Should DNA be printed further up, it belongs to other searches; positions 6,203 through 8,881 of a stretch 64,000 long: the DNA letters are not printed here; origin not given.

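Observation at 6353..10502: Membrane polyferredoxin / TerB-like / HEAT / cNMP-binding mosaic protein paired with a secreted DUF1111 di-haem protein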

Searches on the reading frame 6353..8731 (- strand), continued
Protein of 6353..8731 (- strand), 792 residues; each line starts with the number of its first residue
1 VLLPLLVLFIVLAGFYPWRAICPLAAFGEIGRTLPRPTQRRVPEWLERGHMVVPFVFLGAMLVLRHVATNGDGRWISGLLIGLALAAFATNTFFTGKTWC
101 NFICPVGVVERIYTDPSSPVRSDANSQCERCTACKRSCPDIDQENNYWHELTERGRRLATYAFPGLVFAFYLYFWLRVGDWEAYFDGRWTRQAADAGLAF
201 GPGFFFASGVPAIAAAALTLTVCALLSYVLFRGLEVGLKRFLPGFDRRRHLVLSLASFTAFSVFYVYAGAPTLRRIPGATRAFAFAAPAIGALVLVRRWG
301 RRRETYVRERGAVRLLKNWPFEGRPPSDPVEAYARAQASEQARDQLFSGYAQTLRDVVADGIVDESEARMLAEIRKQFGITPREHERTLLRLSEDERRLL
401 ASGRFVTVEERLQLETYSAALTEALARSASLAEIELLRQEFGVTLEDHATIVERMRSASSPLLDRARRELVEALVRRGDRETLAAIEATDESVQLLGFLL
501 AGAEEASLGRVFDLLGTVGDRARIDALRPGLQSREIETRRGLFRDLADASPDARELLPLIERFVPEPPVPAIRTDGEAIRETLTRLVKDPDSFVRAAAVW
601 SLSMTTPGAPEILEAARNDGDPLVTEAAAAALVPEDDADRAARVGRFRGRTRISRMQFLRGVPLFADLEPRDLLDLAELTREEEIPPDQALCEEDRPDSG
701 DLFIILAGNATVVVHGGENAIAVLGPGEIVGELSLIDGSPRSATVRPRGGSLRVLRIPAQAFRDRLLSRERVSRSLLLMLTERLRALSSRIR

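Call 93: search_protein_families(library=ncbifam, proteins=[L030:10613-11809:-], max_evalue=0.1)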
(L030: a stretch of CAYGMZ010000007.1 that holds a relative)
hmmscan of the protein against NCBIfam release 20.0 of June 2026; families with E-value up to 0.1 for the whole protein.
L030:10613-11809:- (398 aa): 5 families
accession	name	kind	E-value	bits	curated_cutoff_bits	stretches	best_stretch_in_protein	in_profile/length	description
TIGR04039.1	MXAN_0977_Heme2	hypoth_equivalog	1.2e-34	119.9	362.85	1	63-364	12-281/336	MbnH family di-heme enzyme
TIGR03791.1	TTQ_mauG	equivalog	5.3e-32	111.2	443.85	1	63-264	6-203/291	tryptophan tryptophylquinone biosynthesis enzyme MauG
TIGR03981.2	SAM_quin_mod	hypoth_equivalog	3.3e-19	69.1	340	2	179-252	225-299/411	His-Xaa-Ser system-associated MauG-like protein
NF052341.1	hydrazine_gamma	equivalog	6.7e-05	22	625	1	190-253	172-237/339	hydrazine synthase subunit gamma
NF052342.1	hydrazine_BC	exception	0.01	14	1250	1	189-253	522-588/690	hydrazine synthase subunit beta-gamma fusion subunit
